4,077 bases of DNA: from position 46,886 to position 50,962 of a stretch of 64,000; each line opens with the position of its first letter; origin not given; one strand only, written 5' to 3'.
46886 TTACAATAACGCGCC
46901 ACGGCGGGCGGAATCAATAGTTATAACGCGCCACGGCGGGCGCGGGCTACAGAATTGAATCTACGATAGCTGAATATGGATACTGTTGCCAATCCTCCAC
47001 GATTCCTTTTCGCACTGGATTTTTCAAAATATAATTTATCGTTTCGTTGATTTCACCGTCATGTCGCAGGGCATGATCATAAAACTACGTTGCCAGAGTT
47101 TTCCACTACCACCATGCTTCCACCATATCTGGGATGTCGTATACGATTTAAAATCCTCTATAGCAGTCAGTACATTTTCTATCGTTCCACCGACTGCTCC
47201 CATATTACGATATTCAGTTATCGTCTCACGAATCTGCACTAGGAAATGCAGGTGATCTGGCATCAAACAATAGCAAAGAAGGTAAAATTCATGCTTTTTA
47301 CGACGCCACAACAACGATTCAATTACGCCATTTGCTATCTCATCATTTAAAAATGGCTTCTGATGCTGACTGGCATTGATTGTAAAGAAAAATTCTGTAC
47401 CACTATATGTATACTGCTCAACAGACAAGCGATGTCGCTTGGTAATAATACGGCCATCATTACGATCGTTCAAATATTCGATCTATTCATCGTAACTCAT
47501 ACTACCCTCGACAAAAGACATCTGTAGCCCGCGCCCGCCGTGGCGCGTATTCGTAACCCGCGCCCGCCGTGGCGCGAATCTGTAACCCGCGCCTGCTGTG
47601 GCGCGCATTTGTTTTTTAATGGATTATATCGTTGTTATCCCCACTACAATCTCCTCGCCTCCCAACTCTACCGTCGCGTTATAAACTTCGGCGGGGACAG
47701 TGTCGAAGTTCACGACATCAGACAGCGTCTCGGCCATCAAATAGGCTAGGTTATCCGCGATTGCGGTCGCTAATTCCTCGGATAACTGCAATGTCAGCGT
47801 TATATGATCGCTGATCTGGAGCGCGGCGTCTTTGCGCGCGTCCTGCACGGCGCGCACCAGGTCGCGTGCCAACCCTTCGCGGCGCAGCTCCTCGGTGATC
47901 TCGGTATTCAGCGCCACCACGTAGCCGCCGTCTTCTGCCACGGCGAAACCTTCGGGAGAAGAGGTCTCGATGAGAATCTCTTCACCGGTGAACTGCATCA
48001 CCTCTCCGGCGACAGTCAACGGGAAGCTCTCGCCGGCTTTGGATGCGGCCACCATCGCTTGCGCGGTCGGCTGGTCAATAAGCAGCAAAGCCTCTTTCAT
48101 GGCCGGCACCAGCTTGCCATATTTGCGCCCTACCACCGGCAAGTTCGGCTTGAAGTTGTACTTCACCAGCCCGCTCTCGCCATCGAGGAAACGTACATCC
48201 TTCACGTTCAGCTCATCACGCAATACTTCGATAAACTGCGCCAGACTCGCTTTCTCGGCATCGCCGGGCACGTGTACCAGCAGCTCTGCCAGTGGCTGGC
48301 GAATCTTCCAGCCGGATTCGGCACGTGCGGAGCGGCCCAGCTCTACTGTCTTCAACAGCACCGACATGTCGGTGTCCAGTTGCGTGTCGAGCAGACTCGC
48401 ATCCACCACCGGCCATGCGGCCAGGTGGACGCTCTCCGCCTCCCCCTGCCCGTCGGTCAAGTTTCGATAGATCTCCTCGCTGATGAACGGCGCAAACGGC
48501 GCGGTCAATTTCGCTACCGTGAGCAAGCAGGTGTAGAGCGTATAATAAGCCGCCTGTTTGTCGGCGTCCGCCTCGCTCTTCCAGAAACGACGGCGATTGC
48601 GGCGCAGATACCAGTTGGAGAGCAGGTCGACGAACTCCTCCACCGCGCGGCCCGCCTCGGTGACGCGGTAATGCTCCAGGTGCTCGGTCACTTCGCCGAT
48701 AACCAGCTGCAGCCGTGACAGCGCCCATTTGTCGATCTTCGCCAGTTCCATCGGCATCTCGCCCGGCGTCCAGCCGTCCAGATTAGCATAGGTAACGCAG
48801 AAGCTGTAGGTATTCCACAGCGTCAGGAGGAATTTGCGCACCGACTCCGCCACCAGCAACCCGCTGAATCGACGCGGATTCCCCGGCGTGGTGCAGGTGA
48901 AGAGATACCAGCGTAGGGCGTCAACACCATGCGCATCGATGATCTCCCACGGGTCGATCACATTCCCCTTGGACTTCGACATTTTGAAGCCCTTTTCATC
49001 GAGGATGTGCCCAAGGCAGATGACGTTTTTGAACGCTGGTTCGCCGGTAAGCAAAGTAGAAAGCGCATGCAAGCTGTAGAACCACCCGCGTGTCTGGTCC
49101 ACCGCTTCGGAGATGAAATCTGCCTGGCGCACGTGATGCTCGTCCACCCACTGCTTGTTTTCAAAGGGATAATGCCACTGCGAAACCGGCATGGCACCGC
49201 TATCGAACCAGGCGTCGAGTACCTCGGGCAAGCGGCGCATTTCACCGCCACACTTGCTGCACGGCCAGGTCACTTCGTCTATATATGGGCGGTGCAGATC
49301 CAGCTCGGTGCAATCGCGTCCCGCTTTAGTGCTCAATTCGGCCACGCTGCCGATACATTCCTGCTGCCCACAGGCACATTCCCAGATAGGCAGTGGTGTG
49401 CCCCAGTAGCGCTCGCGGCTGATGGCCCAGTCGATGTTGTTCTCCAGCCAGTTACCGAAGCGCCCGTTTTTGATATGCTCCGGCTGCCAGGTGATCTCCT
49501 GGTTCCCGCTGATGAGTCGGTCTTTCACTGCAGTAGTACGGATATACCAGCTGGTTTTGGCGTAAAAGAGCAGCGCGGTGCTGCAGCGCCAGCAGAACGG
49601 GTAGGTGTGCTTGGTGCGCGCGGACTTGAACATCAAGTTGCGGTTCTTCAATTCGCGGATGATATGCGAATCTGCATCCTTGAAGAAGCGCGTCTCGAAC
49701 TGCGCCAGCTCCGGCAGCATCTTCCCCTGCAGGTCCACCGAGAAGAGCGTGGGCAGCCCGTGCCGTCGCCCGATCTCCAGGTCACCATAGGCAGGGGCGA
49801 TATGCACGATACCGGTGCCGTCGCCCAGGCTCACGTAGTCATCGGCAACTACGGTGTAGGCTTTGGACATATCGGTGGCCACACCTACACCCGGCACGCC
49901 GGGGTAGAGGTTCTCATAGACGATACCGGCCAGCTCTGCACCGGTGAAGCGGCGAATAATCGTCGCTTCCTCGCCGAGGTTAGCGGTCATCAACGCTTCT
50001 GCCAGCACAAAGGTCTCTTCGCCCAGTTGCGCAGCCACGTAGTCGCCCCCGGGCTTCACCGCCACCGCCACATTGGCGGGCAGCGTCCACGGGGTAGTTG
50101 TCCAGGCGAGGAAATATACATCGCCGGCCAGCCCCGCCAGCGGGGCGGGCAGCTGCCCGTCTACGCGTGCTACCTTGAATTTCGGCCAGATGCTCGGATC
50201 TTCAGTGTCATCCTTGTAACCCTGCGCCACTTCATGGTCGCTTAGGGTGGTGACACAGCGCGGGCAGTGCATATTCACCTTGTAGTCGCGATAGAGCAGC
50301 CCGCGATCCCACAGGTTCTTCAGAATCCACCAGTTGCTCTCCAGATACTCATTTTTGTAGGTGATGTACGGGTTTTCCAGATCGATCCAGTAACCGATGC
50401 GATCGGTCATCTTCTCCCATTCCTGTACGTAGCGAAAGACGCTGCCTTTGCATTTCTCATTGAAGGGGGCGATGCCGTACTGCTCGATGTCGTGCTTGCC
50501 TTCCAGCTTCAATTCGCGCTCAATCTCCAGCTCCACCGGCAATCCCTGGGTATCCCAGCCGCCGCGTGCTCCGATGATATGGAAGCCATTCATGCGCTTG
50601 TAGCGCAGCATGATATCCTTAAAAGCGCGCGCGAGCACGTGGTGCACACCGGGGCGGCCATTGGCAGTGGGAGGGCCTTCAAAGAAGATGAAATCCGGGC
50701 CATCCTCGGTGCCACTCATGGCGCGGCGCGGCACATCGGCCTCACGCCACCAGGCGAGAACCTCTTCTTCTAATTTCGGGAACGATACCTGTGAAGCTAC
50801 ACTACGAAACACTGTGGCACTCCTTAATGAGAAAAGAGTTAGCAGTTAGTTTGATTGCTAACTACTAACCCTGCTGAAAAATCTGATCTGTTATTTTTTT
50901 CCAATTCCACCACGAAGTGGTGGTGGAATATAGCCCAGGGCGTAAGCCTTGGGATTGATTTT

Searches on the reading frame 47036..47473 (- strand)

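Call 11: search_protein_families(library=pfam, proteins=[window:47036-47473:-])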
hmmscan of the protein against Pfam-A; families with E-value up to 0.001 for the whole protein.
window:47036-47473:- (145 aa): 1 family
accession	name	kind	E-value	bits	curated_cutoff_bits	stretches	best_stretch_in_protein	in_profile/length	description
PF01797.21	Y1_Tnp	-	3.8e-08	33.9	23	1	35-137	13-107/121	Transposase IS200 like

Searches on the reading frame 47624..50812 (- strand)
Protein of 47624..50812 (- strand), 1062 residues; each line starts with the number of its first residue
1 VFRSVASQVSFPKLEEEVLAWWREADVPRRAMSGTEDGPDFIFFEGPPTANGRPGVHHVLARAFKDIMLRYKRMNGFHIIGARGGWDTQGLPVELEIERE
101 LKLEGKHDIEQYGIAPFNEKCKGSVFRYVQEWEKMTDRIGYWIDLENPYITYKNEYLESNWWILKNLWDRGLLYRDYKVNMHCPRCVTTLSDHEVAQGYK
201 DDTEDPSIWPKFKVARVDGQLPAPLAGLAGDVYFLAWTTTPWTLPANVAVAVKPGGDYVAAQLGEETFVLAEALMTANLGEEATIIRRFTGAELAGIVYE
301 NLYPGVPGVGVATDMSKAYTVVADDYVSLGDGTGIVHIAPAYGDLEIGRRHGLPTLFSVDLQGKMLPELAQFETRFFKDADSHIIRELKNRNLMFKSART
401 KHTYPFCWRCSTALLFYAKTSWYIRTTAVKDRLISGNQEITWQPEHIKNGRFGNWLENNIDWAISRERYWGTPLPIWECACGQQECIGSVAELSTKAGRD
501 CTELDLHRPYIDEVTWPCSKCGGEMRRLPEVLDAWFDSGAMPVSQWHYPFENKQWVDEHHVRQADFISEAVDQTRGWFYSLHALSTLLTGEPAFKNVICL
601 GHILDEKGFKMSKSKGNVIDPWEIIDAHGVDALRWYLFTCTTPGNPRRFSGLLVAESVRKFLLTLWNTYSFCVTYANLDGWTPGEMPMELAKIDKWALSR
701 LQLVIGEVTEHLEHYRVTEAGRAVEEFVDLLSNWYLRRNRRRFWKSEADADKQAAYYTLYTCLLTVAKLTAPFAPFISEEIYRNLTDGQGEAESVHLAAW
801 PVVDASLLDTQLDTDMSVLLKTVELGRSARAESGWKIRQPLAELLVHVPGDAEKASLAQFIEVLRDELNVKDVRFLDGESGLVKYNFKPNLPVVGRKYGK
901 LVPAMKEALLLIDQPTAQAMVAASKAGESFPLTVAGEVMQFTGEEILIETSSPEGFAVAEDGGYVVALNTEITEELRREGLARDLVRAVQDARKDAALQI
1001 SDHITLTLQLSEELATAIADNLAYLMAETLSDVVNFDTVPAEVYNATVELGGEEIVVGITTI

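Call 11: search_protein_families(library=pfam, proteins=[window:47624-50812:-])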
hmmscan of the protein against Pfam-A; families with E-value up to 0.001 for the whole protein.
window:47624-50812:- (1062 aa): 4 families
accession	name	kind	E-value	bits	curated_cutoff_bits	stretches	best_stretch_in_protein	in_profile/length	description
PF00133.28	tRNA-synt_1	-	6.5e-111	371.4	22.7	1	18-642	2-406/414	tRNA synthetases class I (I, L, M and V)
PF19302.4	DUF5915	-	2.5e-47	161.4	27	1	863-1060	3-193/195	Domain of unknown function (DUF5915)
PF08264.19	Anticodon_1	-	2.3e-35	122.1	25.1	1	694-841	1-144/148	Anticodon-binding domain of tRNA ligase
PF09334.17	tRNA-synt_1g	-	7.9e-13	48.3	20.1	1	553-643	274-360/391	tRNA synthetases class I (M)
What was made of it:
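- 47624..50812 (-): ileS (isoleucine--tRNA ligase, 1062 aa, type with a DUF5915 C-terminus). Pfam tRNA-synt_1, Anticodon_1 and DUF5915 (call 11).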

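Call 24: find_encoding_contigs(protein=window:47627-50812:-, flank=10000, max_places=6)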
Protein seq(1062 aa) (1062 aa): no gene with exactly this product is on record in the collection.

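Call 28: find_homologous_proteins(query=window:47624-50812:-, max_evalue=1e-100)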
Query window:47624-50812:- (1062 aa): 8000 proteins with E <= 1e-100 among 8000 candidates; the best 120 are listed.
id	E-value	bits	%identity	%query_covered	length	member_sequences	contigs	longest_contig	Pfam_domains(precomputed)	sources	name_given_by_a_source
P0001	0.0e+0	2439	98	100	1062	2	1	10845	PF09334.18,PF08264.20,PF00133.29,PF19302.5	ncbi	-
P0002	0.0e+0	2392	96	100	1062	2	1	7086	PF09334.18,PF08264.20,PF00133.29,PF19302.5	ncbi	ncbi:MAG: isoleucine--tRNA ligase [bacterium]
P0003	0.0e+0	1911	76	100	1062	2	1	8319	PF09334.18,PF08264.20,PF00133.29,PF19302.5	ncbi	ncbi:MAG TPA: isoleucine--tRNA ligase [Armatimonadota bacterium]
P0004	0.0e+0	1877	74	100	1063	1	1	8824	PF09334.18,PF08264.20,PF00133.29,PF19302.5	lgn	-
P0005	0.0e+0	1867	74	100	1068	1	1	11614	PF09334.18,PF08264.20,PF00133.29,PF19302.5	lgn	-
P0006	0.0e+0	1859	72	100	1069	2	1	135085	PF09334.18,PF08264.20,PF00133.29,PF19302.5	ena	-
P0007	0.0e+0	1858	75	100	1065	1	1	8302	PF09334.18,PF08264.20,PF00133.29,PF19302.5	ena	-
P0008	0.0e+0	1851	73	100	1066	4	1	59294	PF09334.18,PF08264.20,PF00133.29,PF19302.5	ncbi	ncbi:MAG: isoleucine--tRNA ligase [Armatimonadota bacterium]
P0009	0.0e+0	1844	73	100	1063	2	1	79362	PF09334.18,PF08264.20,PF00133.29,PF19302.5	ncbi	-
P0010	0.0e+0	1841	72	100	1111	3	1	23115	PF09334.18,PF08264.20,PF00133.29,PF19302.5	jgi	-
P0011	0.0e+0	1838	72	100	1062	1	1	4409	PF09334.18,PF08264.20,PF00133.29,PF19302.5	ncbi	-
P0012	0.0e+0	1835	72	100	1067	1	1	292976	PF09334.18,PF08264.20,PF00133.29,PF19302.5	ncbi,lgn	-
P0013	0.0e+0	1833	72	100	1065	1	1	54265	PF09334.18,PF08264.20,PF00133.29,PF19302.5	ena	-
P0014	0.0e+0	1827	72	100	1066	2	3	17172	PF09334.18,PF08264.20,PF00133.29,PF19302.5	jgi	-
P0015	0.0e+0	1825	72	100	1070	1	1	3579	PF09334.18,PF08264.20,PF00133.29,PF19302.5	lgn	-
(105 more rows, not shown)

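Call 29: find_encoding_contigs(protein=P0001, flank=10000, max_places=3)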
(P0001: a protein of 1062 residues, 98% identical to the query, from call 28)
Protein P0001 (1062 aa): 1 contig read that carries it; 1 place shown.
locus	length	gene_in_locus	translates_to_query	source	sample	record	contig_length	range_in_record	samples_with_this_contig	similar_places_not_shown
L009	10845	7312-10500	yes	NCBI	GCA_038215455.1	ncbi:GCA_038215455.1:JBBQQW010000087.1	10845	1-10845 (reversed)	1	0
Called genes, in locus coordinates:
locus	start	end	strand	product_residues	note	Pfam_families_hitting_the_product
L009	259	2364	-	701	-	PF01301:Glyco_hydro_35, PF02449:Glyco_hydro_42, PF08532:Glyco_hydro_42M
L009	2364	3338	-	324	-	PF13485:Peptidase_MA_2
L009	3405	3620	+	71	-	PF00403:HMA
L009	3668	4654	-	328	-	PF01790:LGT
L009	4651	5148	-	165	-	PF01252:Peptidase_A8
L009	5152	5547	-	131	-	PF01258:zf-dskA_traR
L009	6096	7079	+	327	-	PF00575:S1, PF21710:Spt6_S1 (faint), PF13509:S1_2 (faint), PF00575:S1, PF23459:S1_RRP5 (weak)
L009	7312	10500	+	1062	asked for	PF00133:tRNA-synt_1, PF09334:tRNA-synt_1g (weak), PF08264:Anticodon_1, PF19302:DUF5915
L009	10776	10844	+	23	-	?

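Call 30: find_encoding_contigs(protein=P0002, flank=10000, max_places=3)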
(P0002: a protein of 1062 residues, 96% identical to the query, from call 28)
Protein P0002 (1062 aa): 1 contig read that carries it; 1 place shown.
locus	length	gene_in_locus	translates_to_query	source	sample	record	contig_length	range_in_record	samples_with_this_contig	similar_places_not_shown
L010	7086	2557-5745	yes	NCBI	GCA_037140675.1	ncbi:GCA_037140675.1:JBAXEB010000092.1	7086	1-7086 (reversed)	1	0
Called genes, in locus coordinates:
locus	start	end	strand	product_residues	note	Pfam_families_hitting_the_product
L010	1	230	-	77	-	?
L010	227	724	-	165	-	PF01252:Peptidase_A8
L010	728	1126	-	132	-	PF01258:zf-dskA_traR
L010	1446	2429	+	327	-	PF00575:S1, PF21710:Spt6_S1 (faint), PF13509:S1_2 (faint), PF00575:S1, PF23459:S1_RRP5 (weak)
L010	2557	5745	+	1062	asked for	PF00133:tRNA-synt_1, PF09334:tRNA-synt_1g (weak), PF08264:Anticodon_1, PF19302:DUF5915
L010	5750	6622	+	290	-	PF06325:PrmA, PF05175:MTS, PF13649:Methyltransf_25 (weak), PF13847:Methyltransf_31 (weak)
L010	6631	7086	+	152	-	PF13620:CarboxypepD_reg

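Call 31: find_encoding_contigs(protein=P0003, flank=10000, max_places=3)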
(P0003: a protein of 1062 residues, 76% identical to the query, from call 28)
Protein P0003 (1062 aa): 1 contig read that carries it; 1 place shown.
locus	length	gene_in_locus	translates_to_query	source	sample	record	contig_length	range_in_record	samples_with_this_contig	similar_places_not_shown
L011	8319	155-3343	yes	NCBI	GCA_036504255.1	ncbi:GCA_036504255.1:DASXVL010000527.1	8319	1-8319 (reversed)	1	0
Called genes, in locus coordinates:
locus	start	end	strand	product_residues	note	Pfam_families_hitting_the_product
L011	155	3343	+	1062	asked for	PF00133:tRNA-synt_1, PF09334:tRNA-synt_1g (faint), PF08264:Anticodon_1, PF19302:DUF5915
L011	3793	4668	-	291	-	PF00165:HTH_AraC (weak), PF12833:HTH_18, PF00165:HTH_AraC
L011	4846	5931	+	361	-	PF01208:URO-D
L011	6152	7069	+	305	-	PF02311:AraC_binding, PF07883:Cupin_2, PF00165:HTH_AraC (weak), PF12833:HTH_18, PF00165:HTH_AraC (weak)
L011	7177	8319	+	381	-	PF02056:Glyco_hydro_4, PF11975:Glyco_hydro_4C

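Call 57: find_encoding_contigs(protein=P0008, flank=10000, max_places=1)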
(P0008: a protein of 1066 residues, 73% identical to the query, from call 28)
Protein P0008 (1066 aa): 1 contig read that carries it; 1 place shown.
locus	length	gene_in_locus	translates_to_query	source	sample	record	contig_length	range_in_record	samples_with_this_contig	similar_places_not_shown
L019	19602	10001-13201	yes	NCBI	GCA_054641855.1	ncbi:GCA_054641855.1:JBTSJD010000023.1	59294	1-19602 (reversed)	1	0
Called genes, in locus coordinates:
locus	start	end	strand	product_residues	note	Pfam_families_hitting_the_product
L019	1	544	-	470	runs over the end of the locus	-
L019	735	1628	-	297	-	PF18075:FtsX_ECD, PF02687:FtsX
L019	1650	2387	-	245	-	PF00005:ABC_tran, PF13304:AAA_21 (faint)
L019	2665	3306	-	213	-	PF13580:SIS_2, PF01380:SIS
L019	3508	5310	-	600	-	PF03979:Sigma70_r1_1, PF00140:Sigma70_r1_2, PF04542:Sigma70_r2, PF04539:Sigma70_r3, PF04545:Sigma70_r4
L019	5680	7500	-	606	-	PF01807:Zn_ribbon_DnaG, PF08275:DNAG_N, PF01751:Toprim (weak), PF13155:Toprim_2, PF13362:Toprim_3 (weak), PF13662:Toprim_4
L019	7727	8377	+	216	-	PF10905:DUF2695 (weak)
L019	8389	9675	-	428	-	PF02055:Glyco_hydro_30, PF02057:Glyco_hydro_59 (weak), PF17189:Glyco_hydro_30C (weak)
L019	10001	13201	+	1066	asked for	PF00133:tRNA-synt_1, PF09334:tRNA-synt_1g (weak), PF08264:Anticodon_1, PF19302:DUF5915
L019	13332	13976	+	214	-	PF00596:Aldolase_II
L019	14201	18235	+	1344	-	PF13271:DUF4062, PF24885:TPR_NPHP3, PF13424:TPR_12, PF13374:TPR_10, PF13424:TPR_12, PF13424:TPR_12, PF24885:TPR_NPHP3, PF13374:TPR_10, +40 more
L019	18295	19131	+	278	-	-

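Call 58: find_encoding_contigs(protein=P0012, flank=10000, max_places=1)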
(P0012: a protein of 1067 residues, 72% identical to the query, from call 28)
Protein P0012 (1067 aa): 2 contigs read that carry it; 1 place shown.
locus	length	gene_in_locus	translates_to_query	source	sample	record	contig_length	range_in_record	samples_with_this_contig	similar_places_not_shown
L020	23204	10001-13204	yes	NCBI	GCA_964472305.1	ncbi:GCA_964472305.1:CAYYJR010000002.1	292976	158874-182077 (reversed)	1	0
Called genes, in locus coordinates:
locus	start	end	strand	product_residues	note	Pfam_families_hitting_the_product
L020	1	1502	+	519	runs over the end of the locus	PF13231:PMT_2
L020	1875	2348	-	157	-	PF00210:Ferritin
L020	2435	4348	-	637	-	PF12969:DUF3857, PF01841:Transglut_core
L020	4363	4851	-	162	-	PF01467:CTP_transf_like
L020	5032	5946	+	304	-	-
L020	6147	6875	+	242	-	PF06283:ThuA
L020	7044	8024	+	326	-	PF05448:AXE1, PF02129:Peptidase_S15 (faint), PF12146:Hydrolase_4 (faint), PF00326:Peptidase_S9 (weak)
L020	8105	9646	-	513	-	PF20154:LNT_N, PF00795:CN_hydrolase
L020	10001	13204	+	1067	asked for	PF00133:tRNA-synt_1, PF09334:tRNA-synt_1g (faint), PF08264:Anticodon_1, PF19302:DUF5915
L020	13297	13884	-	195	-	-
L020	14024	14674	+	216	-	PF01997:Translin (faint)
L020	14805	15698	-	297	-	-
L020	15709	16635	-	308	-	-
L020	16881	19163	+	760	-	PF23139:OB_YrrC, PF14520:HHH_5 (weak), PF14490:HHH_RecD2, PF01443:Viral_helicase1 (weak), PF13245:AAA_19, PF13604:AAA_30, PF18335:SH3_13, PF13538:UvrD_C_2, +2 more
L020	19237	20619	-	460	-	PF02321:OEP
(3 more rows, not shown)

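Call 82: search_protein_families(library=ncbifam, proteins=[window:47624-50812:-], max_evalue=0.00001)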
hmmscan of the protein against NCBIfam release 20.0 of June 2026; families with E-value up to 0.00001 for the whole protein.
window:47624-50812:- (1062 aa): 15 families
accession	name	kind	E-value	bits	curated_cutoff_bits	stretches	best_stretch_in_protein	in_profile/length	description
TIGR00392.1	ileS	equivalog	1.7e-270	899.9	621.4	1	6-848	3-851/861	isoleucine--tRNA ligase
NF000258.1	MupB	exception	1e-254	847.9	1900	1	15-1037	9-1008/1033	mupirocin-resistant isoleucine--tRNA ligase MupB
NF000257.1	MupA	exception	1.9e-251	837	1900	1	15-1057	9-1020/1024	mupirocin-resistant isoleucine--tRNA ligase MupA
TIGR00422.1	valS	equivalog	3.4e-126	422.3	612.1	2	318-879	253-790/863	valine--tRNA ligase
NF009687.0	PRK13208.1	equivalog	1.7e-122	410.2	738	2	319-880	253-793/801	valine--tRNA ligase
NF004349.1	PRK05729.1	equivalog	5.5e-105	352.4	704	2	317-875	246-769/860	valine--tRNA ligase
NF011492.0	PRK14900.1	equivalog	1.8e-81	274.4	1783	2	319-878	263-801/1044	valine--tRNA ligase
NF040702.1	ileS_w_GNAT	exception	5.5e-81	272.6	1999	2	320-822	494-990/1100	isoleucine--tRNA ligase, N-acetyltransferase domain-containing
NF000540.1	alt_ValS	exception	5.5e-58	196.6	900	2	375-860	340-813/827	valine--tRNA ligase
NF008957.0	PRK12300.1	subfamily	2.1e-37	128.6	677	2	605-824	621-814/946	leucine--tRNA ligase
TIGR00395.1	leuS_arch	equivalog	2.4e-34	118.5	648.5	2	596-819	607-806/938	leucine--tRNA ligase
TIGR00396.1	leuS_bact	equivalog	5.7e-28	97.5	548.4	2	609-811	604-781/843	leucine--tRNA ligase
TIGR00398.1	metG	equivalog_domain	2e-19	69.7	336.35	1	590-785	308-501/530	methionine--tRNA ligase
NF008900.0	PRK12267.1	equivalog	1.2e-15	57.1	598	1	534-796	227-487/648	methionine--tRNA ligase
NF001100.0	PRK00133.1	equivalog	1.4e-13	50.2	587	1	597-789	318-506/676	methionine--tRNA ligase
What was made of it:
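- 47624..50812 (-): NCBIfam TIGR00392 at 899.9 bits, cutoff 621 (call 82).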

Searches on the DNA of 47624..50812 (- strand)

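Call 48: search_rna_families(sources=[L012, L014, L009, L010, L011], threshold=evalue, max_evalue=0.1)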
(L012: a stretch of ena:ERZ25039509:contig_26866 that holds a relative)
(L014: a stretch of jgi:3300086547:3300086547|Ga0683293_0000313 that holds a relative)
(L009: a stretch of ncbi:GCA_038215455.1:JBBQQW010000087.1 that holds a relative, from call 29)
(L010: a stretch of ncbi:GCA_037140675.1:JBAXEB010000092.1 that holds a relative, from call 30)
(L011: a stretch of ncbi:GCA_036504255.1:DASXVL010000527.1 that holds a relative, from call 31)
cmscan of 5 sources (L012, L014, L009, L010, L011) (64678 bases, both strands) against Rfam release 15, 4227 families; matches with E-value up to 0.1: 2.
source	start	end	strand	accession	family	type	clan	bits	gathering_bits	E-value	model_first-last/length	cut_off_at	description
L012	8008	8093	-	RF03457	MIR173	Gene; miRNA;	-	30.5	70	0.036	1-102/102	no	MIR173 microRNA precursor family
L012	208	253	-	RF01687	Acido-Lenti-1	Gene; sRNA;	-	28.7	37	0.017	1-46/46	no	Acido-Lenti-1 RNA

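Call 73: search_rna_families(sources=[L019, L020, L017, L018], threshold=evalue, max_evalue=1)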
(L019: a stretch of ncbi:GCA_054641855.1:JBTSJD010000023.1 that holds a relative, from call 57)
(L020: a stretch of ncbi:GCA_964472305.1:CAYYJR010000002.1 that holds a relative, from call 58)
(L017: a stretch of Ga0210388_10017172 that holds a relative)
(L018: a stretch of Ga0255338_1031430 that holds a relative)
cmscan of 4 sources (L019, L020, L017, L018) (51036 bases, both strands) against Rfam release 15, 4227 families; matches with E-value up to 1: 1.
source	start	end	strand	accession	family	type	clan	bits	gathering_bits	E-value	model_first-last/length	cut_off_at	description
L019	2523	2600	-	RF04127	MIR8007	Gene; miRNA;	-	27.8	195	0.27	1-226/226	no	MIR8007 microRNA precursor family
